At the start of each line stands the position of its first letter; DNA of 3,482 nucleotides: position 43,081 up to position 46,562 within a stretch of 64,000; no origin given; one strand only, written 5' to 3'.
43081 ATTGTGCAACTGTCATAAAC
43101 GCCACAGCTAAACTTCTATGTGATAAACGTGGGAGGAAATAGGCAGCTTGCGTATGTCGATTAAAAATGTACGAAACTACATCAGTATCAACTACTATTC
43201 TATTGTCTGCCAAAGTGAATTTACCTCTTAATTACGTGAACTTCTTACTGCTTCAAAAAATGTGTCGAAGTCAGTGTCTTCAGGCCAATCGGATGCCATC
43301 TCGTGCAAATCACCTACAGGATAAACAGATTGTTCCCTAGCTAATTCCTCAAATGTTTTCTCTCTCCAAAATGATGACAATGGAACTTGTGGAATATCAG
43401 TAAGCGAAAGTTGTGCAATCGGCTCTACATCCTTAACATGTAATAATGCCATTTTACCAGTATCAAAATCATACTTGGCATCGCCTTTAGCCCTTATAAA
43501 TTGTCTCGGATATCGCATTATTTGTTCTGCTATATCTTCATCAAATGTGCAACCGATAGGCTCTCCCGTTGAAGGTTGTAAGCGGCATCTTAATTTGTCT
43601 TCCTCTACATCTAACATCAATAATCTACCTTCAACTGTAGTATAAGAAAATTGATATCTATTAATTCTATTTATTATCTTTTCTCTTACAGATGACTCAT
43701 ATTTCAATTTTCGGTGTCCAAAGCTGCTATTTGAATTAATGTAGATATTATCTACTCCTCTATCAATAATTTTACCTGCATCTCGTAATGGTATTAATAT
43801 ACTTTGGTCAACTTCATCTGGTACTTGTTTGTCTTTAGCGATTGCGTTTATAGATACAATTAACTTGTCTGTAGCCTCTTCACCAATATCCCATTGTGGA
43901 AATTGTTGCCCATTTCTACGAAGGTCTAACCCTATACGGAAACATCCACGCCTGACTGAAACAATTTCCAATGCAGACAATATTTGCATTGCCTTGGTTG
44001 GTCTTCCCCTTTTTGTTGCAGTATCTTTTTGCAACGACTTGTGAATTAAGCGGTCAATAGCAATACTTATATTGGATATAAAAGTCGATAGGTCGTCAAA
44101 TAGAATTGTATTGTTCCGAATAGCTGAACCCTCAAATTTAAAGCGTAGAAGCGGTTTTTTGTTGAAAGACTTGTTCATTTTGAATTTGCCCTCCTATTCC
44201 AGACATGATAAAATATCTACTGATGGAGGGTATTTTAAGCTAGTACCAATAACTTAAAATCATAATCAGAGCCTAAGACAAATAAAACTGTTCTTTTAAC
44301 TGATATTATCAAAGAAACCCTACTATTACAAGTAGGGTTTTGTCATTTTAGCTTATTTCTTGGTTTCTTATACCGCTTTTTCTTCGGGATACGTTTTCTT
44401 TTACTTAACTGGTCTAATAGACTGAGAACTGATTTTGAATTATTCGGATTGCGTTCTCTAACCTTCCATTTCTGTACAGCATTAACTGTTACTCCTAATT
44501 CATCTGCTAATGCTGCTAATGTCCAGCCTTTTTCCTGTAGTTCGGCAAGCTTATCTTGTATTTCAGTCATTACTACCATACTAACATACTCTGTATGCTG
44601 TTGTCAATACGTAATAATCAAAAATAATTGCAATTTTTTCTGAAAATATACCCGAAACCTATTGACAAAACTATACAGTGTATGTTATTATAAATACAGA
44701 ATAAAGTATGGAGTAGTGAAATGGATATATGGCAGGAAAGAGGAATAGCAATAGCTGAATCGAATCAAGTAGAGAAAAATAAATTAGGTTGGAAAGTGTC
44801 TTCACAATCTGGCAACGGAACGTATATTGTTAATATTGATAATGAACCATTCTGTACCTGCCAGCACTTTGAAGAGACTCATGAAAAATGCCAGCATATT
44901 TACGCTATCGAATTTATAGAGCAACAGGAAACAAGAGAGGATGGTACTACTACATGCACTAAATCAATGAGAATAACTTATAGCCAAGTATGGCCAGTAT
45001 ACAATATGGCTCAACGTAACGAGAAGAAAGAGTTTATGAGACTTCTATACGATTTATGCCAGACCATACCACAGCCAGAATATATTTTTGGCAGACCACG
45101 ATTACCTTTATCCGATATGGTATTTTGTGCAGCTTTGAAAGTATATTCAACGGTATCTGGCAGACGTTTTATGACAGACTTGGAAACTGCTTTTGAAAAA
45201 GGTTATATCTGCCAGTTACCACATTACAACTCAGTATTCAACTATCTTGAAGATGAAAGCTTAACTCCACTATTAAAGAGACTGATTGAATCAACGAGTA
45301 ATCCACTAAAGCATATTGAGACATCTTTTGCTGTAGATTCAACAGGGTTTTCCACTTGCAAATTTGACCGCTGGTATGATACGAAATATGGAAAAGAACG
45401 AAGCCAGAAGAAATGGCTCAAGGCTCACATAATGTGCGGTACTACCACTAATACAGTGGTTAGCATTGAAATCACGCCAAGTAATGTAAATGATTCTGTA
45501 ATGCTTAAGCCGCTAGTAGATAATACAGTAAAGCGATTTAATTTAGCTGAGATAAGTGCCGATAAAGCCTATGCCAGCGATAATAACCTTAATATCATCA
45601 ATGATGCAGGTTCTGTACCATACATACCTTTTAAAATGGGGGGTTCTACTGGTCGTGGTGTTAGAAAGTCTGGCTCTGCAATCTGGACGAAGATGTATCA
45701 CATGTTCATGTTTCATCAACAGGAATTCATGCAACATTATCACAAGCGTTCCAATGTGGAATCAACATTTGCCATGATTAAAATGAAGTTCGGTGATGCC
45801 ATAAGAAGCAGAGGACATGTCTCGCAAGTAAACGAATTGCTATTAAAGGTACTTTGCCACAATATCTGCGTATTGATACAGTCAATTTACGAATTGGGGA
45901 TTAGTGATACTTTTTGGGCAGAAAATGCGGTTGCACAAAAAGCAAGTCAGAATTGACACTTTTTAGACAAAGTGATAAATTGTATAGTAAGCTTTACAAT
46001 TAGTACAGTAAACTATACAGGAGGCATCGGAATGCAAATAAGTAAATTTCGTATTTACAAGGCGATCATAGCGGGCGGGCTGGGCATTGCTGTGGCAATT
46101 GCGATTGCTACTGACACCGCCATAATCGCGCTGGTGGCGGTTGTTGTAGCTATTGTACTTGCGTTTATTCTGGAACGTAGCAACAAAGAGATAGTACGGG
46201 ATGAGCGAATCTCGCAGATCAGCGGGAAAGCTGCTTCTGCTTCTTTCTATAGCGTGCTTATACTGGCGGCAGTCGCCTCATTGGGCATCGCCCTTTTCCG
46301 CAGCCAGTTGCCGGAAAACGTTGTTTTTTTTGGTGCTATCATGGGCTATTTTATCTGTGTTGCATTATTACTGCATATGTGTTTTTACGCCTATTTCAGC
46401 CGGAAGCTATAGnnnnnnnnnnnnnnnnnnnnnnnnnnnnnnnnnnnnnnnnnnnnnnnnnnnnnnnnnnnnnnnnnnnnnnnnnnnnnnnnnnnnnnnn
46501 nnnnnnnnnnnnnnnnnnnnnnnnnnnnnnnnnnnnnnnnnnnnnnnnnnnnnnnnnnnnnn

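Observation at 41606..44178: Candidate novel multi-gene toxin/defence operon: 316-aa unknown + PIN + membrane-tethered HNH + two small proteins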

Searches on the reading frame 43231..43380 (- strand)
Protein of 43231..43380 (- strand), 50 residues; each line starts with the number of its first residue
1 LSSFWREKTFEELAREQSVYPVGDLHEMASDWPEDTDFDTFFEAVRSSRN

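Call 39: search_solved_structures(query=A2, max_evalue=10, show_alignments=4)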
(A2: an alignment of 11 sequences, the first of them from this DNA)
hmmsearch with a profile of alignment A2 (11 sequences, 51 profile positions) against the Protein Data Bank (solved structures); distinct sequences matched with E-value up to 10: 5.
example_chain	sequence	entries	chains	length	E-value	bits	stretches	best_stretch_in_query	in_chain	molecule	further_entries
2l5o_A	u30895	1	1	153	0.56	13.2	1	6-32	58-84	Putative thioredoxin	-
2dyt_A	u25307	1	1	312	0.73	12.9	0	10-31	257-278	Autophagy-related protein 3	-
4gsl_C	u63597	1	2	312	0.94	12.5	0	10-31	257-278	Autophagy-related protein 3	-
9wxh_B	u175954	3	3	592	1.5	11.9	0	4-17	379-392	Cas10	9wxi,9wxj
2j44_A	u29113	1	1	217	3.6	10.6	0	15-36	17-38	ALKALINE AMYLOPULLULANASE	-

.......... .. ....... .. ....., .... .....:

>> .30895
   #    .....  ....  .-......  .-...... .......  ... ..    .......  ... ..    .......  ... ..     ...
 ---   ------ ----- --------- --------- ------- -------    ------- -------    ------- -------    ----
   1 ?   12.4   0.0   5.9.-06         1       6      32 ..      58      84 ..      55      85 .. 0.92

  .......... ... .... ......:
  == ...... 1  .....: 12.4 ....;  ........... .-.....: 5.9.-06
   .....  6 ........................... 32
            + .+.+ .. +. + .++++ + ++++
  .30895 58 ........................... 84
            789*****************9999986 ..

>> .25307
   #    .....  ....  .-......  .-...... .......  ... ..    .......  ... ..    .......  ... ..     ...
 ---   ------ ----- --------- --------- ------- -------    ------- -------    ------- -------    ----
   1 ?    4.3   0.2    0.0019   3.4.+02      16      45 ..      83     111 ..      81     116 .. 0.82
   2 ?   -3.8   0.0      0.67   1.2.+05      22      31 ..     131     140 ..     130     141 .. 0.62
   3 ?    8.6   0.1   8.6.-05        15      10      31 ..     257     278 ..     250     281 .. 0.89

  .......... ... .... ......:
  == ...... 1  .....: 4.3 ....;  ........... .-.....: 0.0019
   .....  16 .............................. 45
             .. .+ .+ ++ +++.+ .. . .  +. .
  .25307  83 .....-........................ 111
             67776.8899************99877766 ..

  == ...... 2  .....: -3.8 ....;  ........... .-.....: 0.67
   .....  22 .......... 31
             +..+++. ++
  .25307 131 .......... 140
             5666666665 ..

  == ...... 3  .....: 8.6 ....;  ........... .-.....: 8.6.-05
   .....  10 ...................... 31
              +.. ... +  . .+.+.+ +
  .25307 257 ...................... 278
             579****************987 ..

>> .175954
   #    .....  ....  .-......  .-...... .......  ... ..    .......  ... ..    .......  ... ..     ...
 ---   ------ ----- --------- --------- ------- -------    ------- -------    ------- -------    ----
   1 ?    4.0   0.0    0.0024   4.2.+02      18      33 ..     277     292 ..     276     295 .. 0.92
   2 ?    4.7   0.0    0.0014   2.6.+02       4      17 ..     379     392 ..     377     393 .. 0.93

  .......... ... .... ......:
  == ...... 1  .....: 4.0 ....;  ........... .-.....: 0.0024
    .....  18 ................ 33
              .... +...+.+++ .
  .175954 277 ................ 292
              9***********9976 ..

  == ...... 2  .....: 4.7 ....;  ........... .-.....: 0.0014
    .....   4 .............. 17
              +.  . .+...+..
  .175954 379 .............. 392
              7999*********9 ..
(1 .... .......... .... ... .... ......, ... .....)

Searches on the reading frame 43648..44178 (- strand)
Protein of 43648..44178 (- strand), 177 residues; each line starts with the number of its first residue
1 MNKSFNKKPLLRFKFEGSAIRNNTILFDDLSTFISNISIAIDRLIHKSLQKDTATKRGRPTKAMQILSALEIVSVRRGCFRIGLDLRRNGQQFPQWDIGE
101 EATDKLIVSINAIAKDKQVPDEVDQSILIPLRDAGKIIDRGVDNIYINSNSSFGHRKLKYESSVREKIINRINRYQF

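Call 67: predict_structure(alignment_id=A6)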
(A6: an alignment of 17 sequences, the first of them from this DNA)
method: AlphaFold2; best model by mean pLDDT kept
length: 177 residues; sequences in the alignment: 17
mean_pLDDT: 78.0   pTM: 0.75
mean pLDDT of the five models: 78.0, 77.6, 76.8, 74.7, 74.0
residues with pLDDT >= 90: 67; 70-90: 64; 50-70: 17; < 50: 29
segments of 3 or more residues with pLDDT < 50: 1-4, 52-71, 91-94
pLDDT, mean of each block of 10 residues (from residue 1): 58 89 85 91 83 41 40 60 73 63 91 92 91 94 92 87 95 80
secondary structure, 60 per line:
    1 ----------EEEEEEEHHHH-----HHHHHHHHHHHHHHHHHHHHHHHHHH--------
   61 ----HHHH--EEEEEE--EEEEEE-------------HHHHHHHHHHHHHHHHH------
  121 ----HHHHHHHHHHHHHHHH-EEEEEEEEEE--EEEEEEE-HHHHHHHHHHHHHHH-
elements in order: E11-17 H18-21 H27-52 H65-68 E71-76 E79-84 H98-114 H125-140 E142-151 E154-160 H162-176

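Call 70: fold_search(model_id=the predicted structure, library=pdb)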
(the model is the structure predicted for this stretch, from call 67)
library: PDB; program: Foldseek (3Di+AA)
matches with E <= 10: 448; with E <= 0.001: 0
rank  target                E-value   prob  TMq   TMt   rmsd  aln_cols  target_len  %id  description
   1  5mbc_A                7.0e-02  0.23  0.21  0.12  11.8       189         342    8  Structure of a bacterial light-regulated adenylyl cylcase (released 2017-04-05)
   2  5mbb_B                7.4e-02  0.21  0.19  0.11  15.3       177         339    8  Structure of a bacterial light-regulated adenylyl cylcase (released 2017-04-05)
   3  2w01_A                9.9e-02  0.14  0.19  0.18  12.5       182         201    9  Crystal structure of the guanylyl cyclase Cya2 (released 2008-09-30)
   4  1cjv_B                1.4e-01  0.21  0.22  0.21  12.1       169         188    8  COMPLEX OF GS-ALPHA WITH THE CATALYTIC DOMAINS OF MAMMALIAN ADENYLYL CYCLASE: COMPLEX WITH BETA-L-2',3'-DIDEOXYATP, MG (released 1999-08-31)
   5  5mbd_A                1.8e-01  0.13  0.19  0.12  13.1       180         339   11  Structure of a bacterial light-regulated adenylyl cylcase (released 2017-04-05)
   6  5m27_A                3.0e-01  0.12  0.20  0.11  11.7       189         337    7  Structure of a bacterial light-regulated adenylyl cylcase (released 2017-04-05)
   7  8qyl_B                3.4e-01  0.15  0.19  0.15  12.0       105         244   10  Human 20S proteasome assembly intermediate structure 2 (released 2024-02-21)
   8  8qz9_B                3.4e-01  0.14  0.19  0.15  12.0       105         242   10  Human 20S proteasome assembly intermediate structure 4 (released 2024-02-21)
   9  6ifl_A                3.4e-01  0.11  0.21  0.08  13.5       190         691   10  Cryo-EM structure of type III-A Csm-NTR complex (released 2018-12-12)
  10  3uvj_A                3.6e-01  0.08  0.19  0.17  11.1       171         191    6  Crystal structure of the catalytic domain of the heterodimeric human soluble guanylate cyclase 1. (released 2011-12-28)
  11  7awe_C                4.3e-01  0.16  0.19  0.15  10.7        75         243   12  HUMAN IMMUNOPROTEASOME 20S PARTICLE IN COMPLEX WITH [(1R)-2-(1-benzofuran-3-yl)-1-{[(1S,2R,4R)-7-oxabicyclo[2.2.1]hept (released 2021-06-09)
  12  6e5b_P                4.3e-01  0.16  0.18  0.14  11.0        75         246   12  Human Immunoproteasome 20S particle in complex with compound 1 (released 2019-09-11)
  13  9y1o_C                4.5e-01  0.13  0.19  0.15  11.6       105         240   10  The structure of the Plasmodium falciparum 20S proteasome (released 2025-10-08)
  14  9szt_I                4.8e-01  0.20  0.20  0.15  10.3        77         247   10  Co-chaperone Bag1-bound human 26S proteasome in SBAG1.2 state (released 2025-12-31)
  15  5mbh                  5.1e-01  0.07  0.18  0.13  12.9       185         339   10  Structure of a bacterial light-regulated adenylyl cyclase (released 2017-04-05)
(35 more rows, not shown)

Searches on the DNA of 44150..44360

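Call 106: search_rna_families(source=window, start=44150, end=44360, threshold=evalue, max_evalue=1)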
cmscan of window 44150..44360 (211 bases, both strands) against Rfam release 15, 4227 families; matches with E-value up to 1: 6.
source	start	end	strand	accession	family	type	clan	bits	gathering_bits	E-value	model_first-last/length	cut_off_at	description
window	44227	44321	-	RF01287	snoR27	Gene; snRNA; snoRNA; CD-box;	CL00079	22.4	41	0.31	1-94/94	no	Small nucleolar RNA snoR27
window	44295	44355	+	RF00746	mir-454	Gene; miRNA;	-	21.6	60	0.013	1-103/103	no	mir-454 microRNA precursor family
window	44274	44346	+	RF01859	Phe_leader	Cis-reg; leader;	-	20.9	55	0.2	1-125/125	no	Phenylalanine leader peptide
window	44236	44343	-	RF02839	Ref66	Gene; antisense;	-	19.4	92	0.1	1-120/120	no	Enterococcus sRNA 66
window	44283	44349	+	RF01772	rnk_pseudo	Cis-reg; leader;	-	18.1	55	0.6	1-108/108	no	Pseudomonas rnk leader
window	44254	44353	+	RF00557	L10_leader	Cis-reg; leader;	-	16.8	44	0.94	1-138/138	no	Ribosomal protein L10 leader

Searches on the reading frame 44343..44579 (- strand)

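Call 3: search_protein_families(library=pfam, proteins=[window:44343-44579:-], max_evalue=0.1)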
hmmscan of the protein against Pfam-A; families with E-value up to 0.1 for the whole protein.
window:44343-44579:- (78 aa): 14 families
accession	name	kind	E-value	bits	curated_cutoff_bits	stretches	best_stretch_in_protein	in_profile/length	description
PF01381.28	HTH_3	-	6.8e-06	26.5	23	1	14-47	5-38/55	Helix-turn-helix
PF13384.12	HTH_23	-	0.00031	20.9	24.6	1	14-39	14-38/50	Homeodomain-like domain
PF08281.18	Sigma70_r4_2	-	0.00077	19.5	25.7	1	16-41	24-49/54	Sigma-70, region 4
PF06056.18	Terminase_5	-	0.00097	19.5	20.3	1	17-44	12-39/58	Putative ATPase subunit of terminase (gpP-like)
PF15943.11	YdaS_toxin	-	0.0041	17.3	30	1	22-46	12-35/65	Bacterial toxin YdaS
PF13693.12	HTH_35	-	0.0052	17.2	25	1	9-42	6-39/75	Winged helix-turn-helix DNA-binding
PF08279.18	HTH_11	-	0.0072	16.6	25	1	9-37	4-34/55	HTH domain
PF12840.13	HTH_20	-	0.021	15.2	27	1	11-35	10-35/51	Helix-turn-helix domain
PF14549.12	P22_Cro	-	0.023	14.9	30.2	1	22-39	13-30/60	DNA-binding transcriptional regulator Cro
PF10668.15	Phage_terminase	-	0.032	14.4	22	1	21-50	25-54/67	Phage terminase small subunit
PF22121.2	MtxA_C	-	0.049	14.3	27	1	12-39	16-43/81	Magnetotaxis protein MtxA, C-terminal domain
PF11989.14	Dsl1_C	-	0.085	13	30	1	30-77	85-133/194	Retrograde transport protein Dsl1 C terminal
PF13011.12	LZ_Tnp_IS481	-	0.091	13.5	22.2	0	16-67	23-70/85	leucine-zipper of insertion element IS481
PF24030.1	DUF7341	-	0.098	13.5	27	0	21-61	2-45/133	Domain of unknown function (DUF7341)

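Call 4: search_protein_families(library=padloc, proteins=[window:44343-44579:-], max_evalue=0.1)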
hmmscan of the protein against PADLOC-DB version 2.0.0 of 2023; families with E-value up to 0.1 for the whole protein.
window:44343-44579:- (78 aa): 2 families
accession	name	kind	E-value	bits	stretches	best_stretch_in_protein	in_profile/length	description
PDLC03949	RmrA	-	0.0024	14.8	1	16-56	13-52/363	-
PDLC04757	PDC-M64B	-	0.0027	15.7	1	12-44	36-68/128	-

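Call 6: search_protein_families(library=ncbifam, proteins=[window:44343-44579:-], max_evalue=0.1)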
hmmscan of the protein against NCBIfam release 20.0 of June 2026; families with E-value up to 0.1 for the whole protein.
window:44343-44579:- (78 aa): 12 families
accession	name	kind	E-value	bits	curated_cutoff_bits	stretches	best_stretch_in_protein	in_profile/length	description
NF046037.1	carphisopro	domain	2.6e-05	24.3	38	1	18-48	9-38/54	carph-isopro domain-containing protein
NF007481.0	PRK10072.1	equivalog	0.0011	19.4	110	1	16-55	44-83/96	HTH-type transcriptional regulator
NF041951.1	phage_RstR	subfamily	0.0037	17.5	80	1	6-47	2-44/108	RstR family transcriptional repressor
NF002620.0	PRK02277.1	subfamily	0.0057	16.3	115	1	4-48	4-47/201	orotate phosphoribosyltransferase-like protein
NF033577.2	transpos_IS481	equivalog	0.0077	15.8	224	1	11-47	5-42/284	IS481 family transposase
NF041265.1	NadS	equivalog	0.0079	16.5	60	1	18-49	43-74/94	NadS family protein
NF040601.1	TerS_not_xtmA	equivalog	0.012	15.3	120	1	17-76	21-75/233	phage terminase small subunit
TIGR00721.1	tfx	subfamily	0.013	15.4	60.25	1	4-64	7-68/137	Tfx family DNA-binding protein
NF033545.0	transpos_IS630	equivalog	0.025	14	100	1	13-51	7-41/299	IS630 family transposase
NF033516.0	transpos_IS3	equivalog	0.033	13.4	160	1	7-53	3-49/369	IS3 family transposase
NF047542.1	telomere_Tap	equivalog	0.042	12.5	600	1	15-70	27-84/695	telomere-associated protein Tap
TIGR03830.1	CxxCG_CxxCG_HTH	subfamily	0.067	13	61.8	1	17-64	77-122/127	type II TA system antitoxin MqsA family protein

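Call 64: search_protein_families(library=phrogs, proteins=[window:44343-44579:-], max_evalue=0.01)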
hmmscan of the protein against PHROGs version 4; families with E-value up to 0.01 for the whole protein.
window:44343-44579:- (78 aa): 13 families
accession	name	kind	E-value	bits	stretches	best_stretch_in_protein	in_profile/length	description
phrog_8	-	transcription regulation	3.3e-09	37.7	1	2-49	72-120/346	transcriptional regulator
phrog_4779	-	transcription regulation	8.4e-07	30.4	1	13-71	10-68/98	transcriptional regulator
phrog_4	-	transcription regulation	3.2e-06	27.4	1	4-55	134-177/400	transcriptional repressor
phrog_25161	-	unknown function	5.3e-05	24.3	1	4-48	1-46/163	-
phrog_2104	-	unknown function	0.00026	22.2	1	16-50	50-84/103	-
phrog_769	-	transcription regulation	0.00026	21.9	1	11-40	17-46/89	transcriptional repressor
phrog_509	-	head and packaging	0.00042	20.9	1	4-76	7-70/238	terminase small subunit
phrog_35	-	transcription regulation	0.00075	20.6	1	4-46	75-113/181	transcriptional repressor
phrog_3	-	transcription regulation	0.00077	20.3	1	1-54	83-133/430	transcriptional repressor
phrog_597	-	DNA, RNA and nucleotide metabolism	0.0017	19.4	1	11-42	105-136/200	DNA binding protein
phrog_3855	-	DNA, RNA and nucleotide metabolism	0.0044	18.4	1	9-39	70-100/115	HTH DNA binding protein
phrog_3746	-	head and packaging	0.0075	16.3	1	4-46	9-51/374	terminase large subunit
phrog_2328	-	transcription regulation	0.0079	17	1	14-50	24-58/128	transcriptional repressor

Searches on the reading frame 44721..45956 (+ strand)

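Call 3: search_protein_families(library=pfam, proteins=[window:44721-45956:+], max_evalue=0.1)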
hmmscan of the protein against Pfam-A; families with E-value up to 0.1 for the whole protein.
window:44721-45956:+ (411 aa): 4 families
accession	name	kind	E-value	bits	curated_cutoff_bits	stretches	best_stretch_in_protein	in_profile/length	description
PF01609.27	DDE_Tnp_1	-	4.2e-27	95.6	23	1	203-382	7-200/200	Transposase DDE domain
PF04434.22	SWIM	-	7.5e-06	25.8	19.6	1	35-63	1-33/38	SWIM zinc finger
PF13751.12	DDE_Tnp_1_6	-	5.6e-05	23.9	25.1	1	331-384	68-123/125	Transposase DDE domain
PF13612.12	DDE_Tnp_1_3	-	0.037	14.5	27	1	205-290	10-97/155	Transposase DDE domain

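Call 4: search_protein_families(library=padloc, proteins=[window:44721-45956:+], max_evalue=0.1)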
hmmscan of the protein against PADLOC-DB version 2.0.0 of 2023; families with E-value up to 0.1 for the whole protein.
window:44721-45956:+ (411 aa): 0 families

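Call 6: search_protein_families(library=ncbifam, proteins=[window:44721-45956:+], max_evalue=0.1)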
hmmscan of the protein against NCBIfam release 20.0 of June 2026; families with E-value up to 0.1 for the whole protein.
window:44721-45956:+ (411 aa): 10 families
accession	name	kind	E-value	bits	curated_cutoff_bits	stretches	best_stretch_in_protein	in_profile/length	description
NF033579.1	transpos_IS5_2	equivalog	7.3e-34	117.6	140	1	133-382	47-287/289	IS5 family transposase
NF033551.1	transpos_IS1182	equivalog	2.3e-18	66.4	270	2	234-306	269-343/488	IS1182 family transposase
NF033581.1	transpos_IS5_4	equivalog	4.1e-11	42.8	140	1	124-382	29-284/285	IS5 family transposase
NF033520.1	transpos_IS982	equivalog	1.6e-10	41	130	1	148-287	21-164/243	IS982 family transposase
NF033593.1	transpos_ISNCY_1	equivalog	7.5e-10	38.1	325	1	244-386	312-443/444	ISNCY family transposase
NF033592.1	transpos_IS4_1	equivalog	9.7e-09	34.8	115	1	172-297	72-199/332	IS4 family transposase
NF033559.2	transpos_IS1634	equivalog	4.2e-08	32.7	100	1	166-302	98-236/483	IS1634 family transposase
NF033580.1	transpos_IS5_3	equivalog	2.1e-07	30.8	110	1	166-351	55-226/258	IS5 family transposase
NF033578.1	transpos_IS5_1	equivalog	5.8e-05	22.4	275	1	234-385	285-416/419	IS5 family transposase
NF033541.0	transpos_ISH3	equivalog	0.027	13.6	225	0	324-382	236-293/298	ISH3 family transposase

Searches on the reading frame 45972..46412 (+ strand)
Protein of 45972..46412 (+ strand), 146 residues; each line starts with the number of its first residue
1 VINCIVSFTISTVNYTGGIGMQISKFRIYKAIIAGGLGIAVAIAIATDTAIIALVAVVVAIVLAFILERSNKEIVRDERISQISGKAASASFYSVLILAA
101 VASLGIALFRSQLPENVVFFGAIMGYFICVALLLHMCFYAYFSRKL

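Call 3: search_protein_families(library=pfam, proteins=[window:45972-46412:+], max_evalue=0.1)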
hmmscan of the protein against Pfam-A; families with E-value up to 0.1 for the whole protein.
window:45972-46412:+ (146 aa): 2 families
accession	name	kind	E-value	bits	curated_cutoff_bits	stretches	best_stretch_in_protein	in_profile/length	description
PF09946.14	DUF2178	-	5.6e-09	36.4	22.8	1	32-134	2-103/104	Predicted membrane protein (DUF2178)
PF20563.3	DUF6773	-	0.0065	16.8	27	1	72-124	3-54/163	Family of unknown function (DUF6773)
